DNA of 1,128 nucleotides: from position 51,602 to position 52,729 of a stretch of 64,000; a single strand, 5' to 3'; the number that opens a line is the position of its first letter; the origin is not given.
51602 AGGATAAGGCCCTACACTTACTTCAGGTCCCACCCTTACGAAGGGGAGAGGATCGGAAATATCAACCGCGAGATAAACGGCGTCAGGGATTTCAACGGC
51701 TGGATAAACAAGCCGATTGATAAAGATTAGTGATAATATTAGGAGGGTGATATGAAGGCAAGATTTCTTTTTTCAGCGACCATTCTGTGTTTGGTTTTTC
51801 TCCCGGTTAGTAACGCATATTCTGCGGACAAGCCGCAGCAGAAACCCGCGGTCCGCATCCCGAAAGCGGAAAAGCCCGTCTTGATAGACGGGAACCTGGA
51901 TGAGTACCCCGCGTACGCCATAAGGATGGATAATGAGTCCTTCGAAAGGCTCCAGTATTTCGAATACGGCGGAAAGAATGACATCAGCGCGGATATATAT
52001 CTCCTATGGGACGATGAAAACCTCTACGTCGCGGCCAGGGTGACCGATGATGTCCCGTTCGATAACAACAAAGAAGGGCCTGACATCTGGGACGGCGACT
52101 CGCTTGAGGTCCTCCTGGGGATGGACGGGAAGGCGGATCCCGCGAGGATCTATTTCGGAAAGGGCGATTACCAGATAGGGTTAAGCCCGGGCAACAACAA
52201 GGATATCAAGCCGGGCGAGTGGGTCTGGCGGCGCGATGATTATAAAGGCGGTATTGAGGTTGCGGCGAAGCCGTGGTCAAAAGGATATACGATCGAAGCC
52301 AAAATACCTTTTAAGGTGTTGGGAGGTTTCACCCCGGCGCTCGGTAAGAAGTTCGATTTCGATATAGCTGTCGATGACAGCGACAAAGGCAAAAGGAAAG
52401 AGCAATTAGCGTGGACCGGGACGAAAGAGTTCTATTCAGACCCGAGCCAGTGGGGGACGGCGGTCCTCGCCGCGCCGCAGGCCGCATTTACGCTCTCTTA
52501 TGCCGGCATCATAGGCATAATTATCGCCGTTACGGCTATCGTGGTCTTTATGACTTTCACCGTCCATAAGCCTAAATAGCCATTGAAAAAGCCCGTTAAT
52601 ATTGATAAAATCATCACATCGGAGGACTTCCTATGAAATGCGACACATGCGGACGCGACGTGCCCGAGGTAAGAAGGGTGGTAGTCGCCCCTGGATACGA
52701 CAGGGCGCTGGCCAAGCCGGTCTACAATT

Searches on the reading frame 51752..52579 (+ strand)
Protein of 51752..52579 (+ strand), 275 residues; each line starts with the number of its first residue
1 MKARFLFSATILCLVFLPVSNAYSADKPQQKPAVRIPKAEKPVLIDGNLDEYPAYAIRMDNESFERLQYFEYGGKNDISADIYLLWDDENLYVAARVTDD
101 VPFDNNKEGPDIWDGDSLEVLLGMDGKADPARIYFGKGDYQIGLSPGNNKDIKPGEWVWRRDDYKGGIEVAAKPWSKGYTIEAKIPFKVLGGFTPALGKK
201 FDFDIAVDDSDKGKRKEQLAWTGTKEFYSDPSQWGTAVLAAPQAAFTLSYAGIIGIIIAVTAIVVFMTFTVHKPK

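Call 26: search_protein_families(library=ncbifam, proteins=[window:51752-52579:+], max_evalue=0.01)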
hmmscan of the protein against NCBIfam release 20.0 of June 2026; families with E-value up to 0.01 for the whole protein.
window:51752-52579:+ (275 aa): 0 families

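Call 27: search_protein_families(library=pfam, proteins=[window:51752-52579:+], max_evalue=0.01)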
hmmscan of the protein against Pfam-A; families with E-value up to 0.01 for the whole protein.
window:51752-52579:+ (275 aa): 1 family
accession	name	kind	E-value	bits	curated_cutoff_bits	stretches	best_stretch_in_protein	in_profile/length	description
PF06452.16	CBM9_1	-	6.3e-27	95.1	23.4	1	65-240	19-183/185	Carbohydrate family 9 binding domain-like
